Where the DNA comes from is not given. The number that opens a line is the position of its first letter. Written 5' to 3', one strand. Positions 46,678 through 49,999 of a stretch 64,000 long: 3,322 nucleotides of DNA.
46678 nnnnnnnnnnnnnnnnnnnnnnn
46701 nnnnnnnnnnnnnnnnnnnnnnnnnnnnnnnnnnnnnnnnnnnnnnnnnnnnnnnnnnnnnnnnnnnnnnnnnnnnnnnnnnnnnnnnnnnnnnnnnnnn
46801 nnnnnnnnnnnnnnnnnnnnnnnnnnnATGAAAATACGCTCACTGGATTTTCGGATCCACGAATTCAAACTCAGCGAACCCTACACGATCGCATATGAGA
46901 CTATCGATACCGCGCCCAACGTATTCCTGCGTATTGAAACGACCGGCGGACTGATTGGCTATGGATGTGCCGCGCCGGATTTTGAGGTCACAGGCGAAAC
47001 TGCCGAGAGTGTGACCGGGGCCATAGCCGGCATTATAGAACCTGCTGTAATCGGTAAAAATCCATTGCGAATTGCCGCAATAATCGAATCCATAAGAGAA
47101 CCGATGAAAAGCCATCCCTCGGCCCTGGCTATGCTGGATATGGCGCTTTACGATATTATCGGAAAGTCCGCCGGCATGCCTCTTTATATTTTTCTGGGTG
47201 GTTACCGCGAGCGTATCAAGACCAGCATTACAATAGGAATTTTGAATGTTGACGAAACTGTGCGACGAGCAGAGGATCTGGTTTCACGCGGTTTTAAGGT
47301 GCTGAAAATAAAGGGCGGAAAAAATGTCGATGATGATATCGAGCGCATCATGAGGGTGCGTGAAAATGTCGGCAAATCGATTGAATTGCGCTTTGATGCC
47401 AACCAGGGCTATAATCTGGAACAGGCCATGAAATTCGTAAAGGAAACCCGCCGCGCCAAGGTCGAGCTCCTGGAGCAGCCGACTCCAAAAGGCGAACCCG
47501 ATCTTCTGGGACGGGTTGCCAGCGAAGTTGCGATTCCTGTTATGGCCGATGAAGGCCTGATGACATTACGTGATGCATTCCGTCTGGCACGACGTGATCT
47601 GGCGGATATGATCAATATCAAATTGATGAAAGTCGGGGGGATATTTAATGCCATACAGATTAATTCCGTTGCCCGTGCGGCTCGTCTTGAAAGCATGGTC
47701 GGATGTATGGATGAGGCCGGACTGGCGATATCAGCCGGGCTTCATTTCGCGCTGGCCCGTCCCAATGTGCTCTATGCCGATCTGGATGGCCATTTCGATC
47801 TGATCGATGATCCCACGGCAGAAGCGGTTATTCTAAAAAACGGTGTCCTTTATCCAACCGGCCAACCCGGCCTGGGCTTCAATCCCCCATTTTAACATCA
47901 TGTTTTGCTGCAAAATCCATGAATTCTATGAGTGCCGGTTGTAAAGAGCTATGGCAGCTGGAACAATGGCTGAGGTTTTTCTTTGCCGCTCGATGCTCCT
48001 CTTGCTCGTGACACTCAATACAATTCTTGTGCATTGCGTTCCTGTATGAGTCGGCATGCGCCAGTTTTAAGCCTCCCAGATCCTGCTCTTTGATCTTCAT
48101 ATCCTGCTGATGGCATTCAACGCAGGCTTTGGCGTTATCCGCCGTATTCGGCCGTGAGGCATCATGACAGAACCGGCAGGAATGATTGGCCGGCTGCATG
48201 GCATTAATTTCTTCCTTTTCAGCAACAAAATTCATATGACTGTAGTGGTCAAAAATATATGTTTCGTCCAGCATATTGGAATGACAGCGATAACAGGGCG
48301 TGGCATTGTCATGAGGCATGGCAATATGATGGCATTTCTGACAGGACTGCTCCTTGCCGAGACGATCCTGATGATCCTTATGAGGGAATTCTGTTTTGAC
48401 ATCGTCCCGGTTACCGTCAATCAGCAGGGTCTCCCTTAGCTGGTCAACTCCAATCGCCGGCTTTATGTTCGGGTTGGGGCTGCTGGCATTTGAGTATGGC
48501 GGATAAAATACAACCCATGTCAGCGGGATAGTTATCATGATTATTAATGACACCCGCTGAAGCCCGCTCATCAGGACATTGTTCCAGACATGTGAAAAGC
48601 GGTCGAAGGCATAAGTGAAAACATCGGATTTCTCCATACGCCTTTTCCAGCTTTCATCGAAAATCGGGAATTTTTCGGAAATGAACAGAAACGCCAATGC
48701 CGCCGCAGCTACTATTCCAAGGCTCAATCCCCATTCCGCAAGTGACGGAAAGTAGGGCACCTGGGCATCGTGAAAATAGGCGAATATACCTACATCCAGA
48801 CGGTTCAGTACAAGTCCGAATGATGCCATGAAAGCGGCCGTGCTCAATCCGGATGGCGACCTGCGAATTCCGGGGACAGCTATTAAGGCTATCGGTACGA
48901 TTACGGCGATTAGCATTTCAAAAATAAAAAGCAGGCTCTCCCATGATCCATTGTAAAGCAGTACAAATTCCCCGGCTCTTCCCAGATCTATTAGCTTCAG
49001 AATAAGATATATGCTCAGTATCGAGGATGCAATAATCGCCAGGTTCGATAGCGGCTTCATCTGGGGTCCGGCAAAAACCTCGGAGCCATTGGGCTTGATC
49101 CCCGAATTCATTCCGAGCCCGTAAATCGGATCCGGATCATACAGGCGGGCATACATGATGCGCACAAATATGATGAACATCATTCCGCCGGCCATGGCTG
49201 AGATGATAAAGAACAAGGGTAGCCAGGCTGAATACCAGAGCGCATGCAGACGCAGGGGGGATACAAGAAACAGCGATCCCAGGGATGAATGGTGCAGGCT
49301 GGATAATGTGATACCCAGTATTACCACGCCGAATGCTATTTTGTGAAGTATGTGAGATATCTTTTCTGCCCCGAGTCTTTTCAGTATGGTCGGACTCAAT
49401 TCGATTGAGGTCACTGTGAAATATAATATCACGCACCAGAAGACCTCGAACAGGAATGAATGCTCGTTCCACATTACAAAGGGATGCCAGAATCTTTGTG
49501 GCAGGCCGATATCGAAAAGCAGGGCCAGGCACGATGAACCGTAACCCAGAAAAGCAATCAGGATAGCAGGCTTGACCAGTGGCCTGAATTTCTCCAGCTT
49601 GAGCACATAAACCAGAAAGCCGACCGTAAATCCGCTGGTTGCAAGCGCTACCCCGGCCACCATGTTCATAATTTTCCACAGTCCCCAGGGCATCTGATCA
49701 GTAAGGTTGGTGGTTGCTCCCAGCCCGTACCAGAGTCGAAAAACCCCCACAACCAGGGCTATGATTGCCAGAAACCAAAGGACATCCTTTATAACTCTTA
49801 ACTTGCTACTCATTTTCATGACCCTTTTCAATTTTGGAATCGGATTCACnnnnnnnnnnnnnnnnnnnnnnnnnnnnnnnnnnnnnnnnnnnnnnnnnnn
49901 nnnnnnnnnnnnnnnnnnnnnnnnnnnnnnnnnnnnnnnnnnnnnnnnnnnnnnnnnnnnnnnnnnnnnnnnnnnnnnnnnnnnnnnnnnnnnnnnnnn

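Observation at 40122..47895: Compact TetR-MFS-PLP-DUF1611-(PP-loop::creatininase)-epimerase operon: candidate undescribed amino-acid/peptide-derived small-molecule pathway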

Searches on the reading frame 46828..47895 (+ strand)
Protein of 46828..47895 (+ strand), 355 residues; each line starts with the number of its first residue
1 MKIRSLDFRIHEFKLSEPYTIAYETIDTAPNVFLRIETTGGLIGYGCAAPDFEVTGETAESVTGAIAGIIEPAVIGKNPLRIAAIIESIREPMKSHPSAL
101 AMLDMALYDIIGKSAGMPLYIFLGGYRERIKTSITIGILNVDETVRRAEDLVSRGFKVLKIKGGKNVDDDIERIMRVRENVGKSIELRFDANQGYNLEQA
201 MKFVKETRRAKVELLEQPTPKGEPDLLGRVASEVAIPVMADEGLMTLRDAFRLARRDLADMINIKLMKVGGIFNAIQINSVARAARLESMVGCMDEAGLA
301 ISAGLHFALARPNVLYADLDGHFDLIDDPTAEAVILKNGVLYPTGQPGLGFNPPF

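Call 3: search_protein_families(library=pfam, proteins=[window:46828-47895:+])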
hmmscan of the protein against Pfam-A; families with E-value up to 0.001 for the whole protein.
window:46828-47895:+ (355 aa): 2 families
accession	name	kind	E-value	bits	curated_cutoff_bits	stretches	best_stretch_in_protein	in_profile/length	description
PF13378.12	MR_MLE_C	-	7.7e-47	160.2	29.4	1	144-352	2-214/219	Enolase C-terminal domain-like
PF02746.21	MR_MLE_N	-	1e-15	58.4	22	1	14-124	12-117/117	Mandelate racemase / muconate lactonizing enzyme, N-terminal domain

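Call 4: search_protein_families(library=ncbifam, proteins=[window:46828-47895:+])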
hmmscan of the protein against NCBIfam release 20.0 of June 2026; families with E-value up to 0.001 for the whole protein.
window:46828-47895:+ (355 aa): 17 families
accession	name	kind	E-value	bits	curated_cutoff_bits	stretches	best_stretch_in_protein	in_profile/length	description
NF041118.1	A_G_epim_Thtga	equivalog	6e-70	236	500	1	1-328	1-326/341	L-Ala-D/L-Glu epimerase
TIGR02534.1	mucon_cyclo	subfamily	3.1e-53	181.1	334.95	1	5-351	3-355/368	muconate/chloromuconate family cycloisomerase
NF042940.1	racemase_DgcA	equivalog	1.2e-43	149.5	400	1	8-341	3-314/323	N-acetyl-D-Glu racemase DgcA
NF040866.1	AraD_Arch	equivalog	1.6e-37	129.4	650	1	34-351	37-359/372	arabinonate dehydratase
TIGR01928.1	menC_lowGC_arch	equivalog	6.6e-36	124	200.65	1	14-312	6-299/325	o-succinylbenzoate synthase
NF043002.1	HProlDhtase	equivalog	8.2e-34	117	500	1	31-354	33-355/366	cis-3-hydroxy-L-proline dehydratase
NF010624.0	PRK14017.1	equivalog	4.4e-29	101.7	311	1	31-350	15-349/382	galactonate dehydratase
NF047820.1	TalGalacDh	equivalog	2.1e-28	99.3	500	1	63-351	65-354/371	L-talarate/galactarate dehydratase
NF043051.1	ManoateDhtManD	equivalog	7.1e-27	94.2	550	2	174-351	195-373/403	D-mannonate dehydratase ManD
NF011654.0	PRK15072.1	subfamily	1.4e-25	90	430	2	174-351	196-374/404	D-galactonate dehydratase family protein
NF040790.2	glucon_galact_dh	equivalog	4.8e-23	81.6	750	1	32-287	26-294/390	bifunctional D-gluconate/D-galactonate dehydratase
NF011708.0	PRK15129.1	equivalog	7.8e-23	81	343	1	12-328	10-307/321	L-Ala-D/L-Glu epimerase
NF002782.0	PRK02901.1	equivalog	2.6e-22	79.2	288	1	128-343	77-290/328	o-succinylbenzoate synthase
TIGR01927.1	menC_gam_Gplu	equivalog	3.1e-16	59.6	130.55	1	12-305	4-276/307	o-succinylbenzoate synthase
NF002739.0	PRK02714.1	equivalog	2.3e-14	53.6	259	1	144-308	122-287/320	o-succinylbenzoate synthase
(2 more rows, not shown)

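Call 36: search_solved_structures(query=window:46828-47895:+, max_evalue=1e-20)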
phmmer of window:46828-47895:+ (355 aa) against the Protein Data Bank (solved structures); distinct sequences matched with E-value up to 1e-20: 37.
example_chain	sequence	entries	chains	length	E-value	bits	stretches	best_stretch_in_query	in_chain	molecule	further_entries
3jva_A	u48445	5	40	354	1e-70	241.6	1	1-350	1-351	Dipeptide Epimerase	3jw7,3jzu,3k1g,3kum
1jpm_A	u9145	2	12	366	1.9e-68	234.1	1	12-351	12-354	L-Ala-D/L-Glu Epimerase | similar to chloromuconate cycloisomerase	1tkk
3rit_A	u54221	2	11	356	7.1e-68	232.2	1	1-352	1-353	Dipeptide epimerase | Putative chloromuconate cycloisomerase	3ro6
2p88_A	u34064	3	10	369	3.3e-58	200.5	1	1-324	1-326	Mandelate racemase/muconate lactonizing enzyme family protein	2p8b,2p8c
3q45_A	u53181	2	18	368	2.9e-47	164.5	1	11-350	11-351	Mandelate racemase/muconate lactonizing enzyme family; possible chloromuconate cycloisomer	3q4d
2zad_A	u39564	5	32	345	9.7e-47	162.7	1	8-327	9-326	Muconate cycloisomerase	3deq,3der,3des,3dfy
3r0k_A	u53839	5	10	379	1.6e-43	152.2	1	14-352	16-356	Enzyme of enolase superfamily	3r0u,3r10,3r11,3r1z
3s5s_A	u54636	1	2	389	1.3e-40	142.6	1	4-336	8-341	Mandelate racemase/muconate lactonizing enzyme family protein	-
3my9_A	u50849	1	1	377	8e-40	140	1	30-351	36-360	Muconate cycloisomerase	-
2qde_A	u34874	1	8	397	8.5e-40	139.9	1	26-351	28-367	Mandelate racemase/muconate lactonizing enzyme family protein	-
3iji_A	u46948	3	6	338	6.5e-38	133.7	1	7-351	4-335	Muconate cycloisomerase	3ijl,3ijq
3u9i_A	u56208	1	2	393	2.5e-37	131.8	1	3-338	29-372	Mandelate racemase/muconate lactonizing enzyme, C-terminal domain protein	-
3ik4_A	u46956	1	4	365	1.2e-36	129.6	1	12-342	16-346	Mandelate racemase/muconate lactonizing protein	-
3i6t_A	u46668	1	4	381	1.8e-36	129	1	31-351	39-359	Muconate cycloisomerase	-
1nu5_A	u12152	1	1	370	4.4e-34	121.2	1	1-350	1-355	Chloromuconate cycloisomerase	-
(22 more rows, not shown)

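Call 53: search_solved_structures(query=window:46828-47895:+, max_evalue=1e-55, show_alignments=4)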
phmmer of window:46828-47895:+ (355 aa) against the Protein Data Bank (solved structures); distinct sequences matched with E-value up to 1e-55: 4.
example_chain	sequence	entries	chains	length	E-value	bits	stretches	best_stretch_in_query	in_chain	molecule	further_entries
3jva_A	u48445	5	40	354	1e-70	241.6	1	1-350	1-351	Dipeptide Epimerase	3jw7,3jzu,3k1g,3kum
1jpm_A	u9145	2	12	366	1.9e-68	234.1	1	12-351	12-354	L-Ala-D/L-Glu Epimerase | similar to chloromuconate cycloisomerase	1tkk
3rit_A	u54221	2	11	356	7.1e-68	232.2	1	1-352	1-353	Dipeptide epimerase | Putative chloromuconate cycloisomerase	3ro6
2p88_A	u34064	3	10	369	3.3e-58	200.5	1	1-324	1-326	Mandelate racemase/muconate lactonizing enzyme family protein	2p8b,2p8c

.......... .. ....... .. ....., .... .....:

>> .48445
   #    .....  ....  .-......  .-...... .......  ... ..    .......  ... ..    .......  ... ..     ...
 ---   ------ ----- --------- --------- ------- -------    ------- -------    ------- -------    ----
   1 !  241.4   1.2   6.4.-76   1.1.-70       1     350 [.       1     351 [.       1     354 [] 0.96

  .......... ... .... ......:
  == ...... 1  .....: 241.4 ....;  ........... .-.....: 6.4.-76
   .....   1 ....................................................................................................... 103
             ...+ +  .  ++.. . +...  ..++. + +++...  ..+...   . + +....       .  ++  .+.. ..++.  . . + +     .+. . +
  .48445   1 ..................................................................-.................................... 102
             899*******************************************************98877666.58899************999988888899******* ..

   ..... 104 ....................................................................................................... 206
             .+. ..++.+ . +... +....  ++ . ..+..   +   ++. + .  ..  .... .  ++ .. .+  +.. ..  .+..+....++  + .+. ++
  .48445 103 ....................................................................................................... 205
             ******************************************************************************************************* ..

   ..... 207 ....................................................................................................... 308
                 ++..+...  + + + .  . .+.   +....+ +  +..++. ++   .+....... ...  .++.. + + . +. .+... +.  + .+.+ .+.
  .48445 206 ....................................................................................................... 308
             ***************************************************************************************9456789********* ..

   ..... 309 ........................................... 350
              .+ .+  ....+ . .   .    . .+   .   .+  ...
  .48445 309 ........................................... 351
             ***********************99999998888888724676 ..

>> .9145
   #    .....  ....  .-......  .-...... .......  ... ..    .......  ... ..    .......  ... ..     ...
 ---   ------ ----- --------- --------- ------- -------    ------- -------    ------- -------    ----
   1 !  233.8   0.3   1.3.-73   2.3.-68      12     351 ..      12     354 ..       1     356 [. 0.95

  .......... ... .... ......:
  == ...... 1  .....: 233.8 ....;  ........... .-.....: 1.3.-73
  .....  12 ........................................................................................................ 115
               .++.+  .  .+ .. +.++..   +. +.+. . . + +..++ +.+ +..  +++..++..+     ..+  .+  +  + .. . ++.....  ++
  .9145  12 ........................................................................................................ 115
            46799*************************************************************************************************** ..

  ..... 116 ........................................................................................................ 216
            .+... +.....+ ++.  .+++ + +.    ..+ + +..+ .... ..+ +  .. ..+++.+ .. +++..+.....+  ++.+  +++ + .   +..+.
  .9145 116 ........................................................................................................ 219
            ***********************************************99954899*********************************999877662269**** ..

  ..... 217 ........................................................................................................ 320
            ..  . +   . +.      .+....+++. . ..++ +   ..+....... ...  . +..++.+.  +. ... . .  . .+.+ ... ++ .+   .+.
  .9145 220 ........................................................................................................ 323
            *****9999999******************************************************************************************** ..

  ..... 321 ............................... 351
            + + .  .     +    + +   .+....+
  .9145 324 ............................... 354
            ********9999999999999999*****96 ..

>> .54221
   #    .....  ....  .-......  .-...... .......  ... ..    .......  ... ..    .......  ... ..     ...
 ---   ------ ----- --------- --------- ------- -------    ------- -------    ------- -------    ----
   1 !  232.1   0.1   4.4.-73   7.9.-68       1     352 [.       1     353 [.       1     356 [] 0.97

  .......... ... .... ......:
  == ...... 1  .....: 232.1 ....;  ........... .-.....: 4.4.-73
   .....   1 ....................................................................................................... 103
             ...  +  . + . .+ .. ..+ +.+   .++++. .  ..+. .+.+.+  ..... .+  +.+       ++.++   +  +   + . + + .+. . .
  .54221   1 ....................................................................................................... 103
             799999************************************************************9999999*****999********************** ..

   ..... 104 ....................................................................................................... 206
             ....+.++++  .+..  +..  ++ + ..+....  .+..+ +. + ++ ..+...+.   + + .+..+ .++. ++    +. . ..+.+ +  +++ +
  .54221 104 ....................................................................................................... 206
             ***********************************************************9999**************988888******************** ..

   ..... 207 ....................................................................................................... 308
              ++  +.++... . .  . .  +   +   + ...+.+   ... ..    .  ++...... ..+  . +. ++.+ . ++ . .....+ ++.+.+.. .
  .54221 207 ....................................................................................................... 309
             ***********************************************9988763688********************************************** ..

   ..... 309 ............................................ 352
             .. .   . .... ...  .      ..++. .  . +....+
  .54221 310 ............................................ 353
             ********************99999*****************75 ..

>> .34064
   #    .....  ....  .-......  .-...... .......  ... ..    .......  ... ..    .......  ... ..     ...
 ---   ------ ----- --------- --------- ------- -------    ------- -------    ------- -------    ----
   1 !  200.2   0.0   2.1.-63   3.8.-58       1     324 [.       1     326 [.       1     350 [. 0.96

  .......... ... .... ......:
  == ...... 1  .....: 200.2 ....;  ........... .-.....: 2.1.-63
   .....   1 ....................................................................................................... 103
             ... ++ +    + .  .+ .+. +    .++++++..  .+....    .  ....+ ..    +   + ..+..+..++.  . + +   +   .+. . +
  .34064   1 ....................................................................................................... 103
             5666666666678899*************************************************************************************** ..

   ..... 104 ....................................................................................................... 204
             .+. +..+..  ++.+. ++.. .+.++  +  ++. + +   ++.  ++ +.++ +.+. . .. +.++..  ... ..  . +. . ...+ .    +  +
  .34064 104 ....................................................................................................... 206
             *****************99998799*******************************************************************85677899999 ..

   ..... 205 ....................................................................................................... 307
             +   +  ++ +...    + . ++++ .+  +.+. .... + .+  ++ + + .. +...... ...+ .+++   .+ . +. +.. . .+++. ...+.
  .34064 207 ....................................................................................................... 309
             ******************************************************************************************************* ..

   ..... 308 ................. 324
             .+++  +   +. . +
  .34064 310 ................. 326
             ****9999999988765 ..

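Call 54: search_protein_families(library=padloc, proteins=[window:46828-47895:+], max_evalue=0.01)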
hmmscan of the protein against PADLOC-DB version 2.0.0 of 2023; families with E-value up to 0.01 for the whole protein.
window:46828-47895:+ (355 aa): 0 families

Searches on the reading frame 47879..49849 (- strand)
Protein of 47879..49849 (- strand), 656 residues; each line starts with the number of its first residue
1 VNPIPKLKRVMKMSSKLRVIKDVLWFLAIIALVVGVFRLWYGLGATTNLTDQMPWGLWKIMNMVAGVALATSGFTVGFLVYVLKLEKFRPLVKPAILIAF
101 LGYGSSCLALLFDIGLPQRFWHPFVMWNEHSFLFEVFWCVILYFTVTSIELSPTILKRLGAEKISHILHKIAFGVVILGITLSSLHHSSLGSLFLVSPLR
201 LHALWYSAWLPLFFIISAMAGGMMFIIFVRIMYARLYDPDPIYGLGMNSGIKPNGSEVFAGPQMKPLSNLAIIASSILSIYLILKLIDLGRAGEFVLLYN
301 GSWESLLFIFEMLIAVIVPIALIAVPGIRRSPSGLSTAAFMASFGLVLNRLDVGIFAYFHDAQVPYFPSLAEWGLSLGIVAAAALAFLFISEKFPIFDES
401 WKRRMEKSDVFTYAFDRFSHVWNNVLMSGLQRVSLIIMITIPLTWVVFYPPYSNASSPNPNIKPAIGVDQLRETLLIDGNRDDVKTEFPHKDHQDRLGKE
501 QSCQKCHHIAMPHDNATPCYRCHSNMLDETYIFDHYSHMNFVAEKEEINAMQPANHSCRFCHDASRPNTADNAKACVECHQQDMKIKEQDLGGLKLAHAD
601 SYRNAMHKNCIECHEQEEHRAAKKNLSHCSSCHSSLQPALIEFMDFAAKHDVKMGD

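Call 3: search_protein_families(library=pfam, proteins=[window:47879-49849:-])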
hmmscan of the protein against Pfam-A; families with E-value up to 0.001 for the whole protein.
window:47879-49849:- (656 aa): 3 families
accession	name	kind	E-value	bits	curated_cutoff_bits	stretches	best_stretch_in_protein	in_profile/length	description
PF02085.21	Cytochrom_CIII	-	1.1e-08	35.8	22.9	1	554-633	29-101/101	Class III cytochrome C family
PF03916.19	NrfD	-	8e-07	29.4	25.8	1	47-351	3-302/313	Polysulphide reductase, NrfD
PF14522.11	Cytochrome_C7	-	0.00056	20.1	24.8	0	515-581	12-67/67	Cytochrome c7 and related cytochrome c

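Call 4: search_protein_families(library=ncbifam, proteins=[window:47879-49849:-])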
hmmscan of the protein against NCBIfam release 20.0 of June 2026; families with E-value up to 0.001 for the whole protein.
window:47879-49849:- (656 aa): 4 families
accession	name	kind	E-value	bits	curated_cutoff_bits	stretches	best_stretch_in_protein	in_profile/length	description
NF045714.1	sulf_resp_HmcC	equivalog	2.7e-75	254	550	1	26-399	10-370/376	sulfate respiration complex protein HmcC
NF008133.1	PRK10881.1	equivalog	1.1e-61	209.4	450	1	23-397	18-374/377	Ni/Fe-hydrogenase cytochrome b subunit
NF041784.1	mnquin_red_QrcD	equivalog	1.2e-33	117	570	2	27-232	27-241/408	menaquinone reductase integral membrane subunit QrcD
NF045713.1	CxxCH_16_HmcA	equivalog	3.3e-06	26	400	1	518-639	134-258/541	sulfate respiration complex hexadecaheme cytochrome HmcA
